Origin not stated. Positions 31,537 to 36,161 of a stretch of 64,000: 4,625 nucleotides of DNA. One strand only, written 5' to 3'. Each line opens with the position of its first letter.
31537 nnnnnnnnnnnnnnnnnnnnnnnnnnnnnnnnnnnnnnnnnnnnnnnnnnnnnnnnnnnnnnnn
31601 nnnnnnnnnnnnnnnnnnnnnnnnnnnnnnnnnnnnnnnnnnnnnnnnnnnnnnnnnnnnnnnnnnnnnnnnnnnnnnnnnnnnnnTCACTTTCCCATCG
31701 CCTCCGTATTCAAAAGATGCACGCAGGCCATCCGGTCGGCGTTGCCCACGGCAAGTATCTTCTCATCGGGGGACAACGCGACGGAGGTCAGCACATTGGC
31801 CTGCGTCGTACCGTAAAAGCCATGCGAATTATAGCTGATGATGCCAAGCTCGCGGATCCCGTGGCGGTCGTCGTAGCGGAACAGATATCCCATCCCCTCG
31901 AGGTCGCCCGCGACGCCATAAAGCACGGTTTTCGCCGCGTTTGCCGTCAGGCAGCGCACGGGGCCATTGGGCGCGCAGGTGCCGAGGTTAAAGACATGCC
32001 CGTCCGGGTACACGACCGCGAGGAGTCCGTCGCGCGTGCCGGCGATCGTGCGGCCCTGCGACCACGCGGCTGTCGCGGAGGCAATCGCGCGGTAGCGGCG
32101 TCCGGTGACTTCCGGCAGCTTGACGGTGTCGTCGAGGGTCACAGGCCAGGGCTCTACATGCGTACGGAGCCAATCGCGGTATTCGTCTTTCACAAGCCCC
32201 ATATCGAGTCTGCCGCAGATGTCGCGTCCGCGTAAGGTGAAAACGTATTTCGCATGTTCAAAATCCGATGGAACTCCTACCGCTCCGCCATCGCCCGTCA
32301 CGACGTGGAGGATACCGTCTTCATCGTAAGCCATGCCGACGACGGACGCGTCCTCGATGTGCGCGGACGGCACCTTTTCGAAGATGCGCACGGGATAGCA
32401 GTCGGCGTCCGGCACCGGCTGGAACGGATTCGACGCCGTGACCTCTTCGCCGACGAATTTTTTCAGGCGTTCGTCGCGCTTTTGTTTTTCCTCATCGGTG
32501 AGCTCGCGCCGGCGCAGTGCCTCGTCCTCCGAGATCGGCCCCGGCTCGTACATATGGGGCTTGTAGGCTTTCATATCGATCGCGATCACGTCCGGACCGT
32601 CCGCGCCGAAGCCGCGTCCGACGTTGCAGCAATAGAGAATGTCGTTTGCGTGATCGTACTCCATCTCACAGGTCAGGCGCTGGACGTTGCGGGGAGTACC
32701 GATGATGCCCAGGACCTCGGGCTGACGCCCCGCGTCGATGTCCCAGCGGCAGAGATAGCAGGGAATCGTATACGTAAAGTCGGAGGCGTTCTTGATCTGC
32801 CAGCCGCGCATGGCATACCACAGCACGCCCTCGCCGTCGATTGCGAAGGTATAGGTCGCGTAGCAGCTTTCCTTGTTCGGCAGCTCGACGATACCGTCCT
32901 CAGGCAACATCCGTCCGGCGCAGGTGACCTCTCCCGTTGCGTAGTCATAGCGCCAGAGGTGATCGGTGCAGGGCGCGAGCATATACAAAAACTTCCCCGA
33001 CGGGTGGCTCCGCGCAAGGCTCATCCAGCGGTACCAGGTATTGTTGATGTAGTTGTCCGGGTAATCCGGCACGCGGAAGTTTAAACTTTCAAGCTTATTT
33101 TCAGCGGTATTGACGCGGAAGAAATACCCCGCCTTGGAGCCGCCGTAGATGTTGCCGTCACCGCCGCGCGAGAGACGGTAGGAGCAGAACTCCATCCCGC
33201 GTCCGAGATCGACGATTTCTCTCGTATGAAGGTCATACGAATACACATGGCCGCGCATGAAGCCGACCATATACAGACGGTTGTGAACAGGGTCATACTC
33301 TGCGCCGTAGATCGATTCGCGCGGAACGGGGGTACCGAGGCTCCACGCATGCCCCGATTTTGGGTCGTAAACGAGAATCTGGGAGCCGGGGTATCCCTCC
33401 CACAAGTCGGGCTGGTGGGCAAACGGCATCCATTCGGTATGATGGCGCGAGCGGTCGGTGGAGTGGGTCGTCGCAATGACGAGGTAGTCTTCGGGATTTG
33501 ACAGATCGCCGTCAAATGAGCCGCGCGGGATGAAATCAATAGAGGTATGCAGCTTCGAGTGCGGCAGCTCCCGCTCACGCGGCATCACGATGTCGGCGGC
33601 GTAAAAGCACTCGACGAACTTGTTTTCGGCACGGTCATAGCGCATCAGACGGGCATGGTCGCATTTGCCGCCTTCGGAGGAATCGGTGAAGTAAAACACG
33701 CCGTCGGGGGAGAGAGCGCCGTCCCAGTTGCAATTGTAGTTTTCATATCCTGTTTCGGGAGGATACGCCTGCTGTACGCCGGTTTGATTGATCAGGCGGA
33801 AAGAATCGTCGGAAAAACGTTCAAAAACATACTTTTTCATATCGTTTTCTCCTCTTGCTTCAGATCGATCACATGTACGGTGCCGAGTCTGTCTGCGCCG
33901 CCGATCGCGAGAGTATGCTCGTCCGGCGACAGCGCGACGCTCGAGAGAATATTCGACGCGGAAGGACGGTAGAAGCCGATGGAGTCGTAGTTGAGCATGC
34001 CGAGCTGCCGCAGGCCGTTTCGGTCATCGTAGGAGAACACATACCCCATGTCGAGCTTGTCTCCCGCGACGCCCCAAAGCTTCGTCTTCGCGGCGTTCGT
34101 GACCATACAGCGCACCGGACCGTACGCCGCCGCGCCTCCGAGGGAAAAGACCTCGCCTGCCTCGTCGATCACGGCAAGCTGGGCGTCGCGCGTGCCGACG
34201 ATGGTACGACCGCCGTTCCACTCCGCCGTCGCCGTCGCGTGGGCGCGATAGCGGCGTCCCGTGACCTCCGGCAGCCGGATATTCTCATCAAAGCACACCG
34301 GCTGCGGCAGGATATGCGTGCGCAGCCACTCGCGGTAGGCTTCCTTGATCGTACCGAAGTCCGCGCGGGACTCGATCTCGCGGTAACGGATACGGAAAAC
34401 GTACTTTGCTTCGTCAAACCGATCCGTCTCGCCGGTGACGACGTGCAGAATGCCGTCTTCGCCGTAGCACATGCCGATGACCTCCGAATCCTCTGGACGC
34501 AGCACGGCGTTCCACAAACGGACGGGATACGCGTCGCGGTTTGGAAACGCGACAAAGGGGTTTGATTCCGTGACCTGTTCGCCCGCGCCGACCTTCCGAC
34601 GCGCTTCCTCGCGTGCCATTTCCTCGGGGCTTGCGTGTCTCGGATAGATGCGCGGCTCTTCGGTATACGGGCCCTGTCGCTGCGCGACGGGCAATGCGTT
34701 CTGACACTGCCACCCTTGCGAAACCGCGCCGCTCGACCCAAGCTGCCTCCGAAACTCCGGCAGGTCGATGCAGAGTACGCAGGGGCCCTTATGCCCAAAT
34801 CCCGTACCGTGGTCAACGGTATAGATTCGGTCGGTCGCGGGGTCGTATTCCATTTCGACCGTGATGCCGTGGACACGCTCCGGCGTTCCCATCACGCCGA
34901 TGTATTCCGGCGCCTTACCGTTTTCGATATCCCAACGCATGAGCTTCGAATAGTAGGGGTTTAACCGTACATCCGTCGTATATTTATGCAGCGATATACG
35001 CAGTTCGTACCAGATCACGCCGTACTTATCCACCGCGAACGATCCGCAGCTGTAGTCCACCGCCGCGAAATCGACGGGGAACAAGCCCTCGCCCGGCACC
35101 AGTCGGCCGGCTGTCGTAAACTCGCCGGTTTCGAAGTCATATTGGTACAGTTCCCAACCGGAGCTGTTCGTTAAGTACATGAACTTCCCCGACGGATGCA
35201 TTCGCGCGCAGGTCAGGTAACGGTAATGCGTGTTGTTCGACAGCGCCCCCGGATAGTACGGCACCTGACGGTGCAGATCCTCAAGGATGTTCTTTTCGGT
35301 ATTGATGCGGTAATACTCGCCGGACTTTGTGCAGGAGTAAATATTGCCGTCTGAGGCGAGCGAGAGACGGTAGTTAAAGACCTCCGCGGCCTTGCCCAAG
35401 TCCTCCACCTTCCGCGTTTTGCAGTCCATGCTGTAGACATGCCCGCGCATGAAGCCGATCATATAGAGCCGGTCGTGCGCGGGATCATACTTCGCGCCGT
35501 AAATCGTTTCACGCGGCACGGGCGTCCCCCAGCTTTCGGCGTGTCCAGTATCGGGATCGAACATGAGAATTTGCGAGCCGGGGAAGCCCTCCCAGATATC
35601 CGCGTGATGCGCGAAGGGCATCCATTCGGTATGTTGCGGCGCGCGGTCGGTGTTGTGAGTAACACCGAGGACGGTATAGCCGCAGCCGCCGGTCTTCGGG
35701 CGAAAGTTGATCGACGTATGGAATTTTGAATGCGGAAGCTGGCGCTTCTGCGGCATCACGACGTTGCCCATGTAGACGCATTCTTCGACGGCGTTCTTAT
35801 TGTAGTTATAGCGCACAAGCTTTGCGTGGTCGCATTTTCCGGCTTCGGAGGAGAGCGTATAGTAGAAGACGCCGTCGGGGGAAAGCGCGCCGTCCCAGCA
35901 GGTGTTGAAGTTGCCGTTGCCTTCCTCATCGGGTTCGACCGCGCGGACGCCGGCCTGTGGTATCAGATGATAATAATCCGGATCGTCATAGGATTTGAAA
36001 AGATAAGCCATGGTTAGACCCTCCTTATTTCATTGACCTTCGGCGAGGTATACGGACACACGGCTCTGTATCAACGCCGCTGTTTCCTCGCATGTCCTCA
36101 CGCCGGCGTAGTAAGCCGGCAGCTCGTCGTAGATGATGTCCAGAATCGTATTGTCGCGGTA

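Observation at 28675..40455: Six-gene operon built around four tandem, diverged paralogs of an uncharacterised ~715-aa cytoplasmic propeller-like protein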

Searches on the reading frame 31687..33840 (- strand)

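Call 4: search_protein_families(library=pfam, proteins=[window:31687-33840:-], max_evalue=1)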
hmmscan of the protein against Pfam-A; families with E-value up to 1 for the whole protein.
window:31687-33840:- (717 aa): 3 families
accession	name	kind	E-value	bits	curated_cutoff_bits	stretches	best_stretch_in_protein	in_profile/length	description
PF00400.38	WD40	-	0.0041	18.1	27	1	675-707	7-37/39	WD domain, G-beta repeat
PF08450.18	SGL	-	0.055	13.5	26.3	0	30-71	81-123/246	SMP-30/Gluconolactonase/LRE-like region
PF21959.2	DUF6923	-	0.11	12.7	27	0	150-204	149-203/234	Repeat of unknown function (DUF6923)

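Call 5: search_protein_families(library=ncbifam, proteins=[window:31687-33840:-], max_evalue=1)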
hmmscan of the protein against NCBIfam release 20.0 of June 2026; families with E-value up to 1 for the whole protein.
window:31687-33840:- (717 aa): 0 families

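Call 56: search_protein_families(library=padloc, proteins=[window:31687-33840:-], max_evalue=0.01)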
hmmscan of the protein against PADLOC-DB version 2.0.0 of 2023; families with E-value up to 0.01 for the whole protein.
window:31687-33840:- (717 aa): 0 families

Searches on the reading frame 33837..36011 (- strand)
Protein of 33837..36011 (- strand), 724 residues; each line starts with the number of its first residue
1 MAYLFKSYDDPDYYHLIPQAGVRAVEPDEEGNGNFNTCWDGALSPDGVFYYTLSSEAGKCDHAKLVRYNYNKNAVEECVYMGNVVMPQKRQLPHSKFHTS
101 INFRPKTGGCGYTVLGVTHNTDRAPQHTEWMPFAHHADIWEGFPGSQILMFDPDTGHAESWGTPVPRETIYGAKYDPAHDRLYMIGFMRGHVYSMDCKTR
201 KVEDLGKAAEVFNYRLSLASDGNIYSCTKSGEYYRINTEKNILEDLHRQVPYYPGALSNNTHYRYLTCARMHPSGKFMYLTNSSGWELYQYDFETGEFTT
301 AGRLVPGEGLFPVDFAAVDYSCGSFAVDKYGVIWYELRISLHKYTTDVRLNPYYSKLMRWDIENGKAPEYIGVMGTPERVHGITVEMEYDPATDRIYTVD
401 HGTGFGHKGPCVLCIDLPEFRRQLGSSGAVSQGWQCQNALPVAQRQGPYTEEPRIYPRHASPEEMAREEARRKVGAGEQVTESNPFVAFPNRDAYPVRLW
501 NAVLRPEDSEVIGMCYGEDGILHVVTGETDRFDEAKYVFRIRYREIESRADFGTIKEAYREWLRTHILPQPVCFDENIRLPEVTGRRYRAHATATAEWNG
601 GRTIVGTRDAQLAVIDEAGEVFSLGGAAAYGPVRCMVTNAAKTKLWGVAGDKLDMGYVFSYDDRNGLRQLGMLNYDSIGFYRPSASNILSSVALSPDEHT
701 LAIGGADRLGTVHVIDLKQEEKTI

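Call 4: search_protein_families(library=pfam, proteins=[window:33837-36011:-], max_evalue=1)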
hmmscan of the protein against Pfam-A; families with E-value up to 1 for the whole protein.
window:33837-36011:- (724 aa): 5 families
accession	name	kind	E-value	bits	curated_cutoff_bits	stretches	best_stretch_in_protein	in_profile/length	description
PF08450.18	SGL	-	0.0083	16.2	26.3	0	144-334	20-198/246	SMP-30/Gluconolactonase/LRE-like region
PF21959.2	DUF6923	-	0.029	14.6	27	0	146-199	152-205/234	Repeat of unknown function (DUF6923)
PF00400.38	WD40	-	0.085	13.9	27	0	689-708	14-33/39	WD domain, G-beta repeat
PF14339.12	DUF4394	-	0.18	11.6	29.6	0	167-209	25-66/230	Domain of unknown function (DUF4394)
PF24807.1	WD40_CDC20-Fz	-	0.33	10.7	200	0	686-721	51-84/292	CDC20/Fizzy WD40 domain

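Call 5: search_protein_families(library=ncbifam, proteins=[window:33837-36011:-], max_evalue=1)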
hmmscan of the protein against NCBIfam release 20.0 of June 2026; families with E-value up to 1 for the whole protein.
window:33837-36011:- (724 aa): 0 families

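Call 56: search_protein_families(library=padloc, proteins=[window:33837-36011:-], max_evalue=0.01)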
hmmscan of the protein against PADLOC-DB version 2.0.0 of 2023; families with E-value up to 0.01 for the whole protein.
window:33837-36011:- (724 aa): 0 families
